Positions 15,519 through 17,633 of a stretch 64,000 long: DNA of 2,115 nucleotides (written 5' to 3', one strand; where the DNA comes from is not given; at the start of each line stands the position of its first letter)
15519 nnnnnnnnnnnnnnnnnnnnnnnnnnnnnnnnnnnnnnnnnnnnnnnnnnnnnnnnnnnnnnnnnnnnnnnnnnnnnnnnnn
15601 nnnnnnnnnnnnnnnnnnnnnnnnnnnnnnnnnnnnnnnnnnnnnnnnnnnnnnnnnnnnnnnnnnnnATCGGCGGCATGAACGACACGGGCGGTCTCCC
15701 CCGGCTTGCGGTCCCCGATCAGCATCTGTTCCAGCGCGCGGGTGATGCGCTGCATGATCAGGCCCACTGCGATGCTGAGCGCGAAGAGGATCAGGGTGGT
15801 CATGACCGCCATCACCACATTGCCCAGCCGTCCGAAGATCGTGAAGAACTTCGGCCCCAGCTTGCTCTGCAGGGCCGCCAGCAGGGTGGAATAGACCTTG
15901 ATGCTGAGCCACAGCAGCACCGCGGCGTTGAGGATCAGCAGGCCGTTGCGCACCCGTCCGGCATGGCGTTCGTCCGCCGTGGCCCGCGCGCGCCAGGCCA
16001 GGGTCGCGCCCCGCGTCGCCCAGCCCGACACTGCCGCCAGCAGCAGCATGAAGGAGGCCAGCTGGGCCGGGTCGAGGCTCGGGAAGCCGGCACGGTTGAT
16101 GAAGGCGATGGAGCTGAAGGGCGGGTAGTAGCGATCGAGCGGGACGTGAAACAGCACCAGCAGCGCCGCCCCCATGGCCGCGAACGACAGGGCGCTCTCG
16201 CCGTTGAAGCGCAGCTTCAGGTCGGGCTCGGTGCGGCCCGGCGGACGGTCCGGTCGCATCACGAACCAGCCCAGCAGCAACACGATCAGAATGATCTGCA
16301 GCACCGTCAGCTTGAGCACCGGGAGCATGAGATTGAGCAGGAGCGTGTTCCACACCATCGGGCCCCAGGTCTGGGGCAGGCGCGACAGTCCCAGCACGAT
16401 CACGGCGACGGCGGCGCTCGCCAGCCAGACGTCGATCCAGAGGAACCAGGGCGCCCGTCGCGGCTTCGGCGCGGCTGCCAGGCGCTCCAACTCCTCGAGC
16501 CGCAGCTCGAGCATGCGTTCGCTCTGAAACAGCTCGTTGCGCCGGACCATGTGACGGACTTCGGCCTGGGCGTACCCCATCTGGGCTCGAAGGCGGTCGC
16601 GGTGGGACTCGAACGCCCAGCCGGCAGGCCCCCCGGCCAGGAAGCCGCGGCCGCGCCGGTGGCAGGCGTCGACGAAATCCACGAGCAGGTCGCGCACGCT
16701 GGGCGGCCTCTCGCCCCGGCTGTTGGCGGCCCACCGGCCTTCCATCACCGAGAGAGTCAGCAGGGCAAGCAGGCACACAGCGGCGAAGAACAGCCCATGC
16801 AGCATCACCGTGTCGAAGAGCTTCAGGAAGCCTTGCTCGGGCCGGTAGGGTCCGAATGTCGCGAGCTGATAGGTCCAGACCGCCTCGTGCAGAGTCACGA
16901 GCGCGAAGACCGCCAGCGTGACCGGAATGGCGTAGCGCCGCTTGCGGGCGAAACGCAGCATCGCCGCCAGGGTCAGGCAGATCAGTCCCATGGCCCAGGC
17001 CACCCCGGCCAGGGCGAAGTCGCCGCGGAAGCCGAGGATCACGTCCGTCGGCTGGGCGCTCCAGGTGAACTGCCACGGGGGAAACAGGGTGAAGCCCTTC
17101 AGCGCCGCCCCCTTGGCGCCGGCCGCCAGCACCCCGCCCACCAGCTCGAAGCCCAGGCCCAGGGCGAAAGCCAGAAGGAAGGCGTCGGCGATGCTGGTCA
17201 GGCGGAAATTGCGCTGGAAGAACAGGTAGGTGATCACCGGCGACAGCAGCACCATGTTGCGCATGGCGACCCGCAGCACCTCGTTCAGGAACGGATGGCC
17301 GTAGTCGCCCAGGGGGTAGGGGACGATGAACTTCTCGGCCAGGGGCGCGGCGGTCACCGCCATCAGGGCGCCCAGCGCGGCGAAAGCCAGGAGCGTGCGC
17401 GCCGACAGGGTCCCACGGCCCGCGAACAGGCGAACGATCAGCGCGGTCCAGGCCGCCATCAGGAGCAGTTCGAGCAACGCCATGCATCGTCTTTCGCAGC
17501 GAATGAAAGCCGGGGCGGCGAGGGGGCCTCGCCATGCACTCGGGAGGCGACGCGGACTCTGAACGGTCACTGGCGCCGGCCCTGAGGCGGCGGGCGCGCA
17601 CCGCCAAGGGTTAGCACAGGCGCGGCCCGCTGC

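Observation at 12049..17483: Translationally coupled five-gene cassette with no recognisable family members: two polytopic membrane proteins, a bitopic coiled-coil protein, a repeat protein with a C-terminal Cys-His-Asp domain, and a charged coiled-coil protein. Candidate novel effector/export or toxin-immunity-like module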

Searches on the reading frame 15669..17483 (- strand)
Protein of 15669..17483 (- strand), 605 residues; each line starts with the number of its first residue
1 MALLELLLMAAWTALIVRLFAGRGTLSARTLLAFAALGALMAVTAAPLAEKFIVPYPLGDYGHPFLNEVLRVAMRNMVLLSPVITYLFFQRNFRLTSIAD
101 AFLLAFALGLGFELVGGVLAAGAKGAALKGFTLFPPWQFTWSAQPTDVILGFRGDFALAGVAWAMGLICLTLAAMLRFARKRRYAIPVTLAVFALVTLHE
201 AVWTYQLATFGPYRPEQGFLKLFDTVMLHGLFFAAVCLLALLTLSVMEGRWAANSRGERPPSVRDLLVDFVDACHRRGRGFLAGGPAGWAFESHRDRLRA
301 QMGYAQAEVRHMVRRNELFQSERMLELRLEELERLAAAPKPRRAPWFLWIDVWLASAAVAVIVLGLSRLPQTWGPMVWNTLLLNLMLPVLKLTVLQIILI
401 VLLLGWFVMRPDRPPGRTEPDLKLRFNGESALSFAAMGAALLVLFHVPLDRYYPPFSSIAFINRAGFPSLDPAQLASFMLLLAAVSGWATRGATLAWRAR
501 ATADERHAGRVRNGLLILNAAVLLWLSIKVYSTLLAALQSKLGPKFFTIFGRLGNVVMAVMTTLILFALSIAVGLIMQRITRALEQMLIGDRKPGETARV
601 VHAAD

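Call 3: search_protein_families(library=pfam, proteins=[window:15669-17483:-], max_evalue=1)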
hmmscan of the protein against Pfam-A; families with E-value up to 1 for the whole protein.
window:15669-17483:- (605 aa): 1 family
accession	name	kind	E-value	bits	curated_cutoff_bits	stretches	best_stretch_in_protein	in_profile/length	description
PF08395.17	7tm_7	-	0.034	13.9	26.6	1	310-405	87-181/370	7tm Chemosensory receptor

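Call 4: search_protein_families(library=ncbifam, proteins=[window:15669-17483:-], max_evalue=1)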
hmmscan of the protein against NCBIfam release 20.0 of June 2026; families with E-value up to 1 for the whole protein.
window:15669-17483:- (605 aa): 1 family
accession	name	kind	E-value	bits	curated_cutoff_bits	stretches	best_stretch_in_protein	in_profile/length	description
NF038373.1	cittilin_RiPP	subfamily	0.92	9.9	34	1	168-183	4-19/27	cittilin family RiPP precursor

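Call 9: search_protein_families(library=padloc, proteins=[window:15669-17483:-], max_evalue=1)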
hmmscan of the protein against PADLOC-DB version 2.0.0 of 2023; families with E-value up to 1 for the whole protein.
window:15669-17483:- (605 aa): 0 families

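Call 10: find_homologous_proteins(query=window:15669-17483:-, max_evalue=0.001)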
Query window:15669-17483:- (605 aa): 10 proteins with E <= 0.001 among 8000 candidates.
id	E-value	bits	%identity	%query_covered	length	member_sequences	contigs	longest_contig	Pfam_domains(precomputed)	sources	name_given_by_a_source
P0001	0.0e+0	1320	100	100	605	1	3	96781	-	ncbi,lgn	-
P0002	2.5e-190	652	55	98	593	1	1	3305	-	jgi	jgi:hypothetical protein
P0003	2.4e-174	599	51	100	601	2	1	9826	-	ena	-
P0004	4.3e-146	506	46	98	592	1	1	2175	-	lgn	-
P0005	5.1e-145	502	45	96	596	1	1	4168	-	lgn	-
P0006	3.6e-143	496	44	99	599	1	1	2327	-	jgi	jgi:hypothetical protein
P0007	9.7e-141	488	43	99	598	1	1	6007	-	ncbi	-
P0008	4.1e-138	480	42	98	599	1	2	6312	-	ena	-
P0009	4.6e-127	443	43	98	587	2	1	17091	-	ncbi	-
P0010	1.2e-33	135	27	98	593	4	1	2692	-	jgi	jgi:hypothetical protein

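Call 11: find_encoding_contigs(protein=P0001, flank=10000, max_places=4)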
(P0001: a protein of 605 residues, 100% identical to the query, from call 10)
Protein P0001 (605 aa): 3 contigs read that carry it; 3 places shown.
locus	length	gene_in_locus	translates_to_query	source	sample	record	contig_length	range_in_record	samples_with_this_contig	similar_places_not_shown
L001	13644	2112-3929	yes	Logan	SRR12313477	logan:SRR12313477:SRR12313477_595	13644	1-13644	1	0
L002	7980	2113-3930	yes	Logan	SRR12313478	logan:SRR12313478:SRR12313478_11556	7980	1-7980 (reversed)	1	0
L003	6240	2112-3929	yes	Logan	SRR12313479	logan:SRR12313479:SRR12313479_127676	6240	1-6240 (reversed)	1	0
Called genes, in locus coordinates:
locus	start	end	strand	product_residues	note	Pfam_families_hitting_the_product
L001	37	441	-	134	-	-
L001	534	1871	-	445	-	PF03572:Peptidase_S41 (faint)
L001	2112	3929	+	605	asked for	-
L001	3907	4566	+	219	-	-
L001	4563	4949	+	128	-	-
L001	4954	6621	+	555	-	PF15644:Gln_amidase (faint)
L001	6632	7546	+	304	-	-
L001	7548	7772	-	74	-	-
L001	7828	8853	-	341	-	PF01699:Na_Ca_ex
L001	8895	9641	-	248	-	-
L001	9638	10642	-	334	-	PF04632:FUSC, PF06081:ArAE_1 (weak), PF13515:FUSC_2, PF11744:ALMT (faint)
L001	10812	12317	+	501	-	PF00501:AMP-binding, PF13193:AMP-binding_C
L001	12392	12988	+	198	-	PF00072:Response_reg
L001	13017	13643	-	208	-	?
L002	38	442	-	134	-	-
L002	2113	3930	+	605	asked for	-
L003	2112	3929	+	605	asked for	-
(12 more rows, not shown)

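Call 12: find_encoding_contigs(protein=P0009, flank=10000, max_places=3)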
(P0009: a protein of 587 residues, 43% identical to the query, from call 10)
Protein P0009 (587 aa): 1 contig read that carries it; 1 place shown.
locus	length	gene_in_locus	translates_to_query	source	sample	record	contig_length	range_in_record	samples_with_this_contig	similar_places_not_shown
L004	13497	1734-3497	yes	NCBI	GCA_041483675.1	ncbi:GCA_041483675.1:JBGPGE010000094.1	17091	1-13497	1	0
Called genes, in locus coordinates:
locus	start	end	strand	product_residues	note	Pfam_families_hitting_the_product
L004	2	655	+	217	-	?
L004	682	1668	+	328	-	-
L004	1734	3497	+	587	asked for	-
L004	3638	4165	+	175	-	-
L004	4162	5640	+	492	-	-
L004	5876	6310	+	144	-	-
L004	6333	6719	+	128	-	-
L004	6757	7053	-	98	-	-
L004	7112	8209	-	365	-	PF20903:SPL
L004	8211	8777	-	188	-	-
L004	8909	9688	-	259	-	PF00535:Glycos_transf_2, PF10111:Glyco_tranf_2_2, PF13641:Glyco_tranf_2_3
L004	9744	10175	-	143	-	PF06240:COXG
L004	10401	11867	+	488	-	PF00512:HisKA, PF02518:HATPase_c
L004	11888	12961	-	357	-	PF12973:Cupin_7 (faint), PF07883:Cupin_2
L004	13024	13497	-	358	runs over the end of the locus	PF13416:SBP_bac_8, PF13343:SBP_bac_6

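Call 13: find_encoding_contigs(protein=P0003, flank=10000, max_places=3)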
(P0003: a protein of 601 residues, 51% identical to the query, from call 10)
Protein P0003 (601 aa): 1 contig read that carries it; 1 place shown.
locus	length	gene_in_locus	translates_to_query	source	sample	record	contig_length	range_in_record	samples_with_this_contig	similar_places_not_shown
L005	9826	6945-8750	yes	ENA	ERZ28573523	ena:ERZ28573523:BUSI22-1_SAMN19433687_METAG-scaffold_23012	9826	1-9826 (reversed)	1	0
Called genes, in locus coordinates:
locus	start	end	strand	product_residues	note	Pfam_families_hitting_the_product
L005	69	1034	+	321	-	PF03401:TctC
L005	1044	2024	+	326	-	PF03401:TctC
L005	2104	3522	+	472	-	PF02515:CoA_transf_3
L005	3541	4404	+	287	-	PF04909:Amidohydro_2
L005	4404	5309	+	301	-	PF03328:HpcH_HpaI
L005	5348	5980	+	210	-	-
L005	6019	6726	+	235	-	-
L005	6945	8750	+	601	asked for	-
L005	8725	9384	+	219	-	-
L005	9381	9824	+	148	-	?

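Call 14: find_encoding_contigs(protein=P0007, flank=10000, max_places=3)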
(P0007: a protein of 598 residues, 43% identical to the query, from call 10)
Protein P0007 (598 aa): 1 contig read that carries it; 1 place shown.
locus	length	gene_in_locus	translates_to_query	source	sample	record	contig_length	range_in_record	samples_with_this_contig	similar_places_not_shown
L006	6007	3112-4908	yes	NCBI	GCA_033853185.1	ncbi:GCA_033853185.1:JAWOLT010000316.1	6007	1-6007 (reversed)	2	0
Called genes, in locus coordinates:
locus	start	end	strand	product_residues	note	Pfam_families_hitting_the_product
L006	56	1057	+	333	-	PF13379:NMT1_2, PF09084:NMT1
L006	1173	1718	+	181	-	PF02627:CMD (weak)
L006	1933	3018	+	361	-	PF20456:DUF6709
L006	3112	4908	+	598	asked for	-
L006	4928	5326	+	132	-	-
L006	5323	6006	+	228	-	?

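Call 15: find_encoding_contigs(protein=P0008, flank=10000, max_places=3)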
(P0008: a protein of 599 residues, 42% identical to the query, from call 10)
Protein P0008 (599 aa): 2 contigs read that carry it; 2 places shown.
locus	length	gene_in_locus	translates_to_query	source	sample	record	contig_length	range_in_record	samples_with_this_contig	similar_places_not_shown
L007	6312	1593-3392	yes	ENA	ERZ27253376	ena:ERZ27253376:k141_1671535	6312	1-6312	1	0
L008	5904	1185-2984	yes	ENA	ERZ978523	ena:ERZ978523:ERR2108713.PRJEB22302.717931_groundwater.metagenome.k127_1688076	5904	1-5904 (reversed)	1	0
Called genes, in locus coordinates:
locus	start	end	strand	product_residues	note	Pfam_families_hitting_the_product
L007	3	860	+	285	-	?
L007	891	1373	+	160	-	PF03473:MOSC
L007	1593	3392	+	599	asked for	-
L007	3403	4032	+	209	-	-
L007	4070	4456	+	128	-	-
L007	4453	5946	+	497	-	-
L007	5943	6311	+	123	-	?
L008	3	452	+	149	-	?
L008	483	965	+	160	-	PF03473:MOSC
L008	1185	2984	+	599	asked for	-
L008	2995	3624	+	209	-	-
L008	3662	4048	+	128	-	-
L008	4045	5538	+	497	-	-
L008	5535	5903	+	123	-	?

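Call 16: find_encoding_contigs(protein=P0005, flank=10000, max_places=3)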
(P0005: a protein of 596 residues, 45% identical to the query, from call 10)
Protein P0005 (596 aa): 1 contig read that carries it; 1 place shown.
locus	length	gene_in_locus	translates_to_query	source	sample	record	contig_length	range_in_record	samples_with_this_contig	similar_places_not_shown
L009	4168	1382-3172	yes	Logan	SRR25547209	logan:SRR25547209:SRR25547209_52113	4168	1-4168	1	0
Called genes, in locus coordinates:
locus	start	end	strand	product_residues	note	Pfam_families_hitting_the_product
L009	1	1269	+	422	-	?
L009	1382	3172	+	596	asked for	-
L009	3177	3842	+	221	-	PF20587:DUF6789 (weak)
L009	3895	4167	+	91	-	?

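Call 20: search_protein_families(library=pfam, proteins=[L007:4453-5943:+, L007:5943-6311:+, L004:4162-5637:+, L004:5876-6307:+, L004:6333-6716:+, L004:682-1665:+, L006:5323-6006:+, L006:1933-3015:+, L009:3177-3839:+, L004:6760-7053:-], max_evalue=0.1)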
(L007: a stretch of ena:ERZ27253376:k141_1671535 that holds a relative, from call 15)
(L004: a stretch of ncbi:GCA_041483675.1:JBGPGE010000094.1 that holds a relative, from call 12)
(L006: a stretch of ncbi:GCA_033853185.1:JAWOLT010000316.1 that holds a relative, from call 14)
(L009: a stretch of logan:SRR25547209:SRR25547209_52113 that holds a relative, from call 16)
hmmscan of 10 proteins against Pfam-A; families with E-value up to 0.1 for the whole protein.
L007:4453-5943:+ (497 aa): 0 families

L007:5943-6311:+ (123 aa): 0 families

L004:4162-5637:+ (492 aa): 0 families

L004:5876-6307:+ (144 aa): 0 families

L004:6333-6716:+ (128 aa): 3 families
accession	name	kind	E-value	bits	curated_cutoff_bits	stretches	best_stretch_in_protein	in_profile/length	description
PF05433.20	Rick_17kDa_Anti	-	0.0019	18.5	24.2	1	68-84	4-20/43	Glycine zipper 2TM domain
PF23840.1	Phage_tail_terminator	-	0.032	14.5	27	1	95-128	73-109/150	Phage tail terminator protein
PF19180.5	DUF5862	-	0.091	13.1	33.3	0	57-86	31-60/68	Family of unknown function (DUF5862)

L004:682-1665:+ (328 aa): 0 families

L006:5323-6006:+ (228 aa): 13 families
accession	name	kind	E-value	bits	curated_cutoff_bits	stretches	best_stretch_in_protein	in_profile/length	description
PF01442.23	Apolipoprotein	-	0.00034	20.8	90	1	94-163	15-82/190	Apolipoprotein A1/A4/E domain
PF09762.14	CCDC93_CC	-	0.015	14.8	30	1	67-145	112-187/429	CCDC93 coiled-coil domain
PF23777.1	GEMI5_RBS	-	0.02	14.5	27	1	70-131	187-246/339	GEMI5 RBS C-terminal domain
PF01544.23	CorA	-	0.021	14.6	27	1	65-136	159-235/292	CorA-like Mg2+ transporter protein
PF02601.20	Exonuc_VII_L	-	0.023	14.6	35.9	1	68-147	144-223/315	Exonuclease VII, large subunit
PF10368.14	YkyA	-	0.038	14.1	28.8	1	101-182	69-147/186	Putative cell-wall binding lipoprotein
PF20667.3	Sec10_N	-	0.039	14.5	27.4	1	64-135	6-76/118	Exocyst complex component Sec10, N-terminal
PF23854.1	DUF7217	-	0.039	14.1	29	1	93-162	137-206/238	Domain of unknown function (DUF7217)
PF09325.15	Vps5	-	0.041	13.9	27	1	63-129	134-199/236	Vps5 C terminal like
PF16326.10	ABC_tran_CTD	-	0.069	13.8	32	0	63-121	10-69/69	ABC transporter C-terminal domain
PF17675.6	APG6_N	-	0.07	14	45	1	61-142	30-112/132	Apg6 coiled-coil region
PF04124.18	Dor1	-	0.07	12.4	23.3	1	63-141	9-90/339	Dor1-like family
PF04108.17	ATG17_like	-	0.077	12.9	43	0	92-193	23-128/355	Autophagy protein ATG17-like domain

L006:1933-3015:+ (361 aa): 1 family
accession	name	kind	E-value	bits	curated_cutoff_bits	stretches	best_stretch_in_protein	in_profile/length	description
PF20456.3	DUF6709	-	1.4e-11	44.4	27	1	229-334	231-337/339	Family of unknown function (DUF6709)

L009:3177-3839:+ (221 aa): 1 family
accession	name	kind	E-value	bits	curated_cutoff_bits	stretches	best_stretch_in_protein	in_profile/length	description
PF20587.3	DUF6789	-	1.3e-06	29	27.1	1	79-214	2-137/144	Family of unknown function (DUF6789)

L004:6760-7053:- (98 aa): 0 families

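Call 24: find_related_loci(query=A1, collection=genome_contigs, flank=10000)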
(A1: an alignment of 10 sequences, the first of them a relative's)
Query A1 (605 aa) in genome_contigs; peptide patterns used: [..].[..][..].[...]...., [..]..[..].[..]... (x = any residue, [..] = any of these).
289 stretches matched a pattern; 3 encode a relative of the query (tblastn E <= 1e-3); 3 distinct loci.
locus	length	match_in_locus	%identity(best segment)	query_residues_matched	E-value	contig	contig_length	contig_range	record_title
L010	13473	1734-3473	43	1-588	1e-116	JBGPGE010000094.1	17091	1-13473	MAG: Candidatus Binatia bacterium isolate OBJ_0618_7090110_5 k141_8684008_length_17091_cov_17.8660, whole genome shotgun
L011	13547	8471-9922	30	3-535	1e-30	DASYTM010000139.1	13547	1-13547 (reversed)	MAG TPA_asm: Candidatus Methylomirabilota bacterium isolate SMAG_U4567 k141_701024, whole genome shotgun sequence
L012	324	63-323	34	85-183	1e-11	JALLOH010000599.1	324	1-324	Acidobacteriia bacterium AH_259_A11_L15 NODE_600_length_324_cov_4.53903, whole genome shotgun sequence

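Call 25: list_cluster_members(proteins=[P0001, P0007, P0009])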
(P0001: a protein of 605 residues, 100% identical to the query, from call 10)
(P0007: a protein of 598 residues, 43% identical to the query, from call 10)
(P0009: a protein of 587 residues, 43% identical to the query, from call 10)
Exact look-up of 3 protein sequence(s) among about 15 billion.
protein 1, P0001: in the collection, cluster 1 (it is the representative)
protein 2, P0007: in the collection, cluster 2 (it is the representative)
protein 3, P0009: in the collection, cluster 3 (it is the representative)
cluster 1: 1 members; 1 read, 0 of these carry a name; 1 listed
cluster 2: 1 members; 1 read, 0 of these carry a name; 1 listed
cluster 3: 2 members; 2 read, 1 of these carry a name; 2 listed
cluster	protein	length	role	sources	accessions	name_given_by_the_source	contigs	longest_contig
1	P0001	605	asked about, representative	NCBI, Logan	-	-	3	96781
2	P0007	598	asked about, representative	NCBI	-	-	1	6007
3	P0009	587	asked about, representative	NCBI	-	-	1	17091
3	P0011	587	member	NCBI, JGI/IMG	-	hypothetical protein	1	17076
